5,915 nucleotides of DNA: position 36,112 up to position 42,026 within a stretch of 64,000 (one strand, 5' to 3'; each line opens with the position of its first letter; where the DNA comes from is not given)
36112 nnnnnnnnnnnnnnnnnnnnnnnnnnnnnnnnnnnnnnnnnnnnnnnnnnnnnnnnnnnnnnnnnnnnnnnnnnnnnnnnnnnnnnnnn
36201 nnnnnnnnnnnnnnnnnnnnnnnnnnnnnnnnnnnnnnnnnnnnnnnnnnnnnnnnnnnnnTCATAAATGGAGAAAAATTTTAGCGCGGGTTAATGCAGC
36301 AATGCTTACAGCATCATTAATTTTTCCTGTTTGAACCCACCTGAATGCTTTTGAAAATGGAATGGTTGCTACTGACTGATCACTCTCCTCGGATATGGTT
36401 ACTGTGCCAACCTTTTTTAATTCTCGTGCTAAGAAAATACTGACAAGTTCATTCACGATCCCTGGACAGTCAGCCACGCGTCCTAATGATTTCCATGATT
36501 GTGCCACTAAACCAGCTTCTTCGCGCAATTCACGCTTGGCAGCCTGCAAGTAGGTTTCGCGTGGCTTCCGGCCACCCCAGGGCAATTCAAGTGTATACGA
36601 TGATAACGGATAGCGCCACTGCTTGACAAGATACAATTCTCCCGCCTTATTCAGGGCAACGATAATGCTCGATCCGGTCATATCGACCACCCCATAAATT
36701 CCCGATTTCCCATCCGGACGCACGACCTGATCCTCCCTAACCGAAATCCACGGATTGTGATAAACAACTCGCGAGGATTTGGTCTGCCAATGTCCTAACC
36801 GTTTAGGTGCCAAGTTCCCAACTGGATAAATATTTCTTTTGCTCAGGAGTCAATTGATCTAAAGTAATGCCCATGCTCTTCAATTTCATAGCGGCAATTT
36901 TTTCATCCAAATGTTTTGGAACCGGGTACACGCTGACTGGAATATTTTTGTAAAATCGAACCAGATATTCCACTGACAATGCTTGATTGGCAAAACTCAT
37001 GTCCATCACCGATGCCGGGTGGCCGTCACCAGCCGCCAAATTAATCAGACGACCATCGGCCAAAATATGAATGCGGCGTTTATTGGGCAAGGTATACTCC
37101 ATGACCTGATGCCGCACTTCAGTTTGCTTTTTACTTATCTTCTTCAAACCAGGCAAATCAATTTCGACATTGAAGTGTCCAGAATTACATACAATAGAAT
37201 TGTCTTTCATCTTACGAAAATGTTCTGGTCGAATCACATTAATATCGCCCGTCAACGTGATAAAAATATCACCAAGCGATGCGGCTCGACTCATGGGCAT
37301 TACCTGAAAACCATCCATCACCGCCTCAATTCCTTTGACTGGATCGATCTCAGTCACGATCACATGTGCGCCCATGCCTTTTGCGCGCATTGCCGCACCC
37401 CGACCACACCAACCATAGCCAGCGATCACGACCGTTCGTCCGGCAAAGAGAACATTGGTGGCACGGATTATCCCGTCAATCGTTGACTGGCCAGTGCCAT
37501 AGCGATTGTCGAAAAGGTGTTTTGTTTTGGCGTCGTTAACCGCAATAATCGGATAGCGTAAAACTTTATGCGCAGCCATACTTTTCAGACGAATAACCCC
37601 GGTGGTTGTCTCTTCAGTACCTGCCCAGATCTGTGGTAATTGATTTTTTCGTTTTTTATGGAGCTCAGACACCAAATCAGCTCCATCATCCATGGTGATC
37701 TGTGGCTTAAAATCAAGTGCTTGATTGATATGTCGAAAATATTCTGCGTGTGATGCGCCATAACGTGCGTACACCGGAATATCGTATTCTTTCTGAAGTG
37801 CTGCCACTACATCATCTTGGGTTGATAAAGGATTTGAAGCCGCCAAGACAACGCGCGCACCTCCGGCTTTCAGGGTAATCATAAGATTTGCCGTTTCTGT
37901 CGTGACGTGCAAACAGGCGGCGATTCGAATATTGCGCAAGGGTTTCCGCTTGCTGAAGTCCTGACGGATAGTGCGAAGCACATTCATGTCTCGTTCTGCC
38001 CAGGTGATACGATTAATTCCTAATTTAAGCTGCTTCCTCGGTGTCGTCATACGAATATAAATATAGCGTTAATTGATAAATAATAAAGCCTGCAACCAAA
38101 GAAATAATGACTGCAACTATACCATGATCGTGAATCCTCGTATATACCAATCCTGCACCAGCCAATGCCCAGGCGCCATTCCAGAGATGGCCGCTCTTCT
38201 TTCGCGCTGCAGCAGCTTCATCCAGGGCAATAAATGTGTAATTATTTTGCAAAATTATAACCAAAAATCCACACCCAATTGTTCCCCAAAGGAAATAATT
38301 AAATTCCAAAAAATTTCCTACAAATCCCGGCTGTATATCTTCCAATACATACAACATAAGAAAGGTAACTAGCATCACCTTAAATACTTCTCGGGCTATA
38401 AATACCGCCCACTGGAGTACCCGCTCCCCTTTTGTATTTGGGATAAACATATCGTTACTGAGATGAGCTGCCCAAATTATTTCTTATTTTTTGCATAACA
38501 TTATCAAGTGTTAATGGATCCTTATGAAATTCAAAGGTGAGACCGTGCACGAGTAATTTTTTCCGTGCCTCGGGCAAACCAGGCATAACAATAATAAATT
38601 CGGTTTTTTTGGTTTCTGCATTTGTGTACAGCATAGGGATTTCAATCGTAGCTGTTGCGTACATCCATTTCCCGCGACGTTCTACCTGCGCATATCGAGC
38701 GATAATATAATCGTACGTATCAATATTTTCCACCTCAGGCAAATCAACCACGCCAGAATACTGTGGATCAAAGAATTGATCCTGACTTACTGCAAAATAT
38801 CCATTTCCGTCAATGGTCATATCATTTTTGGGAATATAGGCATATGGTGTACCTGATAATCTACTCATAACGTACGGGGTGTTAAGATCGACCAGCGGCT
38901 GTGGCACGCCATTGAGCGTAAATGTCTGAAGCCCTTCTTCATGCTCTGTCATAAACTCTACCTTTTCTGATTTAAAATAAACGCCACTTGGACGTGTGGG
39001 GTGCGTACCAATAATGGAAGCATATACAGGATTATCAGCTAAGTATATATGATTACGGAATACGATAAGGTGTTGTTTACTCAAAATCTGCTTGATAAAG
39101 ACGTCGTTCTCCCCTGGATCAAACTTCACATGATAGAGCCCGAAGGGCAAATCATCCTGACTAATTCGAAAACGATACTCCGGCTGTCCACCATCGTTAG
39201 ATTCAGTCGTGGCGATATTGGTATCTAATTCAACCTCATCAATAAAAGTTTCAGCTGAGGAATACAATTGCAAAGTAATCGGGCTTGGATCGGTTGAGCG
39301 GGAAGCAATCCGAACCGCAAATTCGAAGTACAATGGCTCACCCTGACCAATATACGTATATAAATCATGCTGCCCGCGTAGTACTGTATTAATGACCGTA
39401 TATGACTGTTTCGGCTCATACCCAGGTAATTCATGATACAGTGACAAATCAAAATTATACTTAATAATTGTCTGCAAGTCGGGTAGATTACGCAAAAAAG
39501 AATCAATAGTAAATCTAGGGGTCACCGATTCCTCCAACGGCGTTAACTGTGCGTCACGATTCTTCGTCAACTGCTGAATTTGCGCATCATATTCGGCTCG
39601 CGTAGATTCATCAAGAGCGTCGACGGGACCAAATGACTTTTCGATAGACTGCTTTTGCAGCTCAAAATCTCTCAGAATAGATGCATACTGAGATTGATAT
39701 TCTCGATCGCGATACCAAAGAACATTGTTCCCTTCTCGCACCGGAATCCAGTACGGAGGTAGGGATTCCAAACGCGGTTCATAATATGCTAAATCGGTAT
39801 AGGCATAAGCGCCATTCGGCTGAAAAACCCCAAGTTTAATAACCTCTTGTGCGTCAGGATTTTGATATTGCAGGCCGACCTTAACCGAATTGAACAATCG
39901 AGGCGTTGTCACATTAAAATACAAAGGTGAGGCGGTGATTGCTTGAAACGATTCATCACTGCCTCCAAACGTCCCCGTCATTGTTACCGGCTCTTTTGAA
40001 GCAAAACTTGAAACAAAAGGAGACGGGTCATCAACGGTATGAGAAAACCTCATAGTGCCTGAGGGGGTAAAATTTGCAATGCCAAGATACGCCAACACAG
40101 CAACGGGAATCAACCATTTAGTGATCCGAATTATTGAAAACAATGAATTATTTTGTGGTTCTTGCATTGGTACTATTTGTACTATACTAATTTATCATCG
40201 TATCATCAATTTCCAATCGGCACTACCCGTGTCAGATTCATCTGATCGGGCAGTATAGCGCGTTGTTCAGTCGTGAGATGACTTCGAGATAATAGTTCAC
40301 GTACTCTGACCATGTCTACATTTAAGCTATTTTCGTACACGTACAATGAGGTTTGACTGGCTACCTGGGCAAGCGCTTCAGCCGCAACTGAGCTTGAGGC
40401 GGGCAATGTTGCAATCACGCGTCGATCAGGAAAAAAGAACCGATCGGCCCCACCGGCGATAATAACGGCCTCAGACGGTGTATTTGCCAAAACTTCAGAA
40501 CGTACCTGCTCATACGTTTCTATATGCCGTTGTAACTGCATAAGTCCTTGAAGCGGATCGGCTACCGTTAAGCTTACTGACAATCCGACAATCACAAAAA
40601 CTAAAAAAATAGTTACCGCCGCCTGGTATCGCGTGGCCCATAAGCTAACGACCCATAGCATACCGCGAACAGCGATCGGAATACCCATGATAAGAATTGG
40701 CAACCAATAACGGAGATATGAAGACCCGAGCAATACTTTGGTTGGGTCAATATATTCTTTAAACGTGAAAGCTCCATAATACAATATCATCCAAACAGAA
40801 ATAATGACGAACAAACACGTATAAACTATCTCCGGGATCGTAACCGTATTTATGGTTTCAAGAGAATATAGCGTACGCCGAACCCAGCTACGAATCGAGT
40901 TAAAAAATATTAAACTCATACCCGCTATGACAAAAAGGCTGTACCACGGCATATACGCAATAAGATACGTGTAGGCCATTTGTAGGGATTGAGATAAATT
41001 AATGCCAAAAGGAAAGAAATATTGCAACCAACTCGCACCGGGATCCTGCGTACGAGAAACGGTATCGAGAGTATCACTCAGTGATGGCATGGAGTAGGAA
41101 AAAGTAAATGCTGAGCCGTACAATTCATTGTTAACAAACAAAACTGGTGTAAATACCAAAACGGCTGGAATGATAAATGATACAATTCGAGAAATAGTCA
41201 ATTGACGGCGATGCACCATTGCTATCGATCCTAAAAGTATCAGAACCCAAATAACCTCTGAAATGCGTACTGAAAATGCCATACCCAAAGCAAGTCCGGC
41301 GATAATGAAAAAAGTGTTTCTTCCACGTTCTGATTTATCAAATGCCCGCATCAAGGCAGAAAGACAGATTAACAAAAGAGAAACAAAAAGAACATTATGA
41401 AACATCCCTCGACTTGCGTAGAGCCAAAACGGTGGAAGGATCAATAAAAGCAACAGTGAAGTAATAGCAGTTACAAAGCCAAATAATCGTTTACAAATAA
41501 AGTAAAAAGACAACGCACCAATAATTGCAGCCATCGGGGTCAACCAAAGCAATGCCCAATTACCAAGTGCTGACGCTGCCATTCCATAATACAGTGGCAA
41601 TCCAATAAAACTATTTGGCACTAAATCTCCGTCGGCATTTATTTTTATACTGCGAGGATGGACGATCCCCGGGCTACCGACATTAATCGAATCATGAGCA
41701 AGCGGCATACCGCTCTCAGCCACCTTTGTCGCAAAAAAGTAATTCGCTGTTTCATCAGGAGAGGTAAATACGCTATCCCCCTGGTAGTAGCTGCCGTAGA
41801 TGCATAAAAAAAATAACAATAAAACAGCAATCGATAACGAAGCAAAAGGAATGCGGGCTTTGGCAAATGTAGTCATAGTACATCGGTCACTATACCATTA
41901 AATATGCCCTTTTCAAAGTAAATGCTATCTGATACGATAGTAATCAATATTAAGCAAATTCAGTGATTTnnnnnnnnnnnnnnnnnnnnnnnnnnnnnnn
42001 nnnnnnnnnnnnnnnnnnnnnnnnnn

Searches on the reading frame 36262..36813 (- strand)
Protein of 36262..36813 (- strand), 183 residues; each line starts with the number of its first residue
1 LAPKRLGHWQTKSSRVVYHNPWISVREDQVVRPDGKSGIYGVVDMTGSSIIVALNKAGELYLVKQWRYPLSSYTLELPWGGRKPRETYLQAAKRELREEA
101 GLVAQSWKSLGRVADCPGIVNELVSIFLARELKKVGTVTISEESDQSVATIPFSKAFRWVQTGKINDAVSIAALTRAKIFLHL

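Call 45: search_protein_families(library=pfam, proteins=[window:36262-36813:-], max_evalue=0.001)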
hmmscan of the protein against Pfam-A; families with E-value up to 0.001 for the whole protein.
window:36262-36813:- (183 aa): 1 family
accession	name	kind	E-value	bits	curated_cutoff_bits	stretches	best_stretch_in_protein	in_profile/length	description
PF00293.34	NUDIX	-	2.9e-11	43.9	21.1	1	50-141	7-102/134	NUDIX domain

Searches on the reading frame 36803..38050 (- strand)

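Call 6: search_protein_families(library=pfam, proteins=[window:36803-38050:-])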
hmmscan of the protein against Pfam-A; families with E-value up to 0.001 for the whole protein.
window:36803-38050:- (415 aa): 4 families
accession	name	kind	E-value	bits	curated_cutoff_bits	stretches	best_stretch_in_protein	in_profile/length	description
PF05221.23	AdoHcyase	-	2.6e-56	191.4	25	2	8-136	10-142/299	S-adenosyl-L-homocysteine hydrolase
PF00670.27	AdoHcyase_NAD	-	1.2e-55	188.5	27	1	182-341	1-160/162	S-adenosyl-L-homocysteine hydrolase, NAD binding domain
PF02826.25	2-Hacid_dh_C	-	1.8e-06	27.9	25.1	1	202-291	34-127/178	D-isomer specific 2-hydroxyacid dehydrogenase, NAD binding domain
PF07991.19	KARI_N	-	1.7e-05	24.9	20.6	1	203-297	3-101/165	Acetohydroxy acid isomeroreductase, NADPH-binding domain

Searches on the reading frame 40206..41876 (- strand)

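Call 6: search_protein_families(library=pfam, proteins=[window:40206-41876:-])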
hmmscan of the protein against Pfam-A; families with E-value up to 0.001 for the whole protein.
window:40206-41876:- (556 aa): 1 family
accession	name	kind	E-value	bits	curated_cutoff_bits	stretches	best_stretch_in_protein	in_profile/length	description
PF13231.12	PMT_2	-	1.1e-07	32.6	26.1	1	106-246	21-158/160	Dolichyl-phosphate-mannose-protein mannosyltransferase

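Call 20: search_protein_families(library=ncbifam, proteins=[window:40206-41876:-], max_evalue=1e-8)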
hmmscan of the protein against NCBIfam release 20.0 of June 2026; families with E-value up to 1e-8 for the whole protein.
window:40206-41876:- (556 aa): 0 families
